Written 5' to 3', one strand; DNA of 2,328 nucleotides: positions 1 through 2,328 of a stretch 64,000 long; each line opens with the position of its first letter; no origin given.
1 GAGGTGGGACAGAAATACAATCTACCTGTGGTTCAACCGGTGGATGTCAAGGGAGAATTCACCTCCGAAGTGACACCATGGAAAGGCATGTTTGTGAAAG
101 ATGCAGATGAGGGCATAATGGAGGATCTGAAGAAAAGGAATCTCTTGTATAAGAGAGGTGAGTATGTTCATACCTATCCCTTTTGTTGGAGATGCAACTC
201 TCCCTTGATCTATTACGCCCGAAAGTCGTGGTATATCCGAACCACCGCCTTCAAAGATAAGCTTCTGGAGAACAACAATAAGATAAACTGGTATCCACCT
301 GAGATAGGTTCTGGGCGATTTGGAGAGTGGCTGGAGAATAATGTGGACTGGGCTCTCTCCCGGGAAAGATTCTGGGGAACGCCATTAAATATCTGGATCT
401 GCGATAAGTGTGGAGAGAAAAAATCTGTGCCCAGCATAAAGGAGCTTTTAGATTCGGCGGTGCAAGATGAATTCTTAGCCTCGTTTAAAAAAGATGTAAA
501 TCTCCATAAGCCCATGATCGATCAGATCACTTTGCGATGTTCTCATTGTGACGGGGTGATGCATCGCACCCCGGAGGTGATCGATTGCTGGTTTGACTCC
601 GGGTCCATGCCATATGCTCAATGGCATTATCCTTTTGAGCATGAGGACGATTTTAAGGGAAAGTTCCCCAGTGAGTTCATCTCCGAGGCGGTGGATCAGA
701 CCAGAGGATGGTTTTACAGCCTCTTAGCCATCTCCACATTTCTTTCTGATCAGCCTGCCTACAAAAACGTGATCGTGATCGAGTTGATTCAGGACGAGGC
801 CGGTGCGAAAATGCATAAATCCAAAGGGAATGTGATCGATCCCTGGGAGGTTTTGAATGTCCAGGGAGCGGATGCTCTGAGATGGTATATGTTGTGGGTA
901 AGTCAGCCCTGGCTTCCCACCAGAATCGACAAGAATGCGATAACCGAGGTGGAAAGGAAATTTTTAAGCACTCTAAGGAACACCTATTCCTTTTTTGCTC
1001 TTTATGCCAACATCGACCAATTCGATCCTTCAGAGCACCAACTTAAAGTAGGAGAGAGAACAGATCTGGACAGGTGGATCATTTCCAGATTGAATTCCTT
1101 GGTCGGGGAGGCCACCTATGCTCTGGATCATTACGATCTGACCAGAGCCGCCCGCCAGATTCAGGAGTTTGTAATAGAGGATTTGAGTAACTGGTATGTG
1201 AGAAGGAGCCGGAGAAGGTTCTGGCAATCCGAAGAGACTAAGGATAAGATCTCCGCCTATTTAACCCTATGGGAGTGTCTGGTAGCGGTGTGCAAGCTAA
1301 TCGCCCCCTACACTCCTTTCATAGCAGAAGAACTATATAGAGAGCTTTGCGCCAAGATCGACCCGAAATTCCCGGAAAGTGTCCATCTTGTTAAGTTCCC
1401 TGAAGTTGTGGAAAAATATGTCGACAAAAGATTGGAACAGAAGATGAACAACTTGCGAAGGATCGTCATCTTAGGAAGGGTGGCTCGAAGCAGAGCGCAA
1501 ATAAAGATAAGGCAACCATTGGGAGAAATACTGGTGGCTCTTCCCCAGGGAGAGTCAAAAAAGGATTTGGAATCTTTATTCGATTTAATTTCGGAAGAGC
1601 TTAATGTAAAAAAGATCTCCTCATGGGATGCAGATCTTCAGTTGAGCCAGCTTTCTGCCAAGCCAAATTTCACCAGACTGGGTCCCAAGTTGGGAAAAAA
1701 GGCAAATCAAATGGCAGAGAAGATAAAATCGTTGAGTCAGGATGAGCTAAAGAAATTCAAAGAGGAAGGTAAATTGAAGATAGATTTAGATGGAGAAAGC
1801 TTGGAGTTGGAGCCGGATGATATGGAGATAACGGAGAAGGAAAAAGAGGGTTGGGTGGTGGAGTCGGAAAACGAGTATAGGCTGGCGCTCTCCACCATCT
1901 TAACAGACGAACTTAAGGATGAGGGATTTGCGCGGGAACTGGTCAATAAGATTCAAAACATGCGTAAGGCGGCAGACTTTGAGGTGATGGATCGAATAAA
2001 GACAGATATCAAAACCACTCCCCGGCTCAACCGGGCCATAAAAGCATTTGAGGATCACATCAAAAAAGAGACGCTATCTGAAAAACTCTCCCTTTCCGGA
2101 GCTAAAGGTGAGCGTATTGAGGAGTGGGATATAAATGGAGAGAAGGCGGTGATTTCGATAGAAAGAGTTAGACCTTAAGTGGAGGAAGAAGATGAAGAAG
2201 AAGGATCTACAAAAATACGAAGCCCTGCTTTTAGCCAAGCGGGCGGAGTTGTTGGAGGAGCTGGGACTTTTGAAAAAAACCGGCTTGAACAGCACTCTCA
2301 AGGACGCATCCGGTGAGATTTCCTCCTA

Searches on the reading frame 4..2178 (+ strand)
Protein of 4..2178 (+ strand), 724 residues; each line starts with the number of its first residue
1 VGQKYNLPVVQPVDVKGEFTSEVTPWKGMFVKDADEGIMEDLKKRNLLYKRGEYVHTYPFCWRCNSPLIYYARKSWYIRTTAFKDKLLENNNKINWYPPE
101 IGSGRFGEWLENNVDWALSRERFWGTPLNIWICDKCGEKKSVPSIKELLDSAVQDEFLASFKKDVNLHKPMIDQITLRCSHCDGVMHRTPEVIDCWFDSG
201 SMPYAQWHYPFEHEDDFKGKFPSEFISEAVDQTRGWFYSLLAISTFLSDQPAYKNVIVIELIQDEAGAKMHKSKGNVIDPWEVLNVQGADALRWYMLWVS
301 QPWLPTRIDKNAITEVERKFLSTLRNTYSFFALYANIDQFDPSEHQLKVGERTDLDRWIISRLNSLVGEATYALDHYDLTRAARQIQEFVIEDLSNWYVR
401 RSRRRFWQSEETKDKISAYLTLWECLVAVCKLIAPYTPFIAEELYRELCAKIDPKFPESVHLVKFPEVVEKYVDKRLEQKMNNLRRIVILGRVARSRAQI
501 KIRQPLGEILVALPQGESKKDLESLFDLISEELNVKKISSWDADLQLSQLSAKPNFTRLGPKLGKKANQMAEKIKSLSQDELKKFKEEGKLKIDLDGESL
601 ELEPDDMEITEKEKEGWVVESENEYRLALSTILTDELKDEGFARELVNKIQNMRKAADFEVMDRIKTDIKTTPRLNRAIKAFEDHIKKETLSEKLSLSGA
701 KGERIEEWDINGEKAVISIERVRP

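Call 41: search_protein_families(library=pfam, proteins=[window:4-2178:+], max_evalue=0.0001)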
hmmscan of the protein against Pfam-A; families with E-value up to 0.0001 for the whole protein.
window:4-2178:+ (724 aa): 5 families
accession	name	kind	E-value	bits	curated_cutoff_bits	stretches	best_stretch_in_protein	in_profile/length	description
PF00133.28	tRNA-synt_1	-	5.1e-62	210.4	22.7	1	69-299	185-404/414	tRNA synthetases class I (I, L, M and V)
PF19302.4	DUF5915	-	3.4e-57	193.6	27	1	527-722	2-195/195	Domain of unknown function (DUF5915)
PF08264.19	Anticodon_1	-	1e-34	120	25.1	1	356-506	1-144/148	Anticodon-binding domain of tRNA ligase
PF09334.17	tRNA-synt_1g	-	7.9e-06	25.3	20.1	0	252-298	311-356/391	tRNA synthetases class I (M)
PF01921.24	tRNA-synt_1f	-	1.1e-05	25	27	1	258-324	271-336/360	tRNA synthetases class I (K)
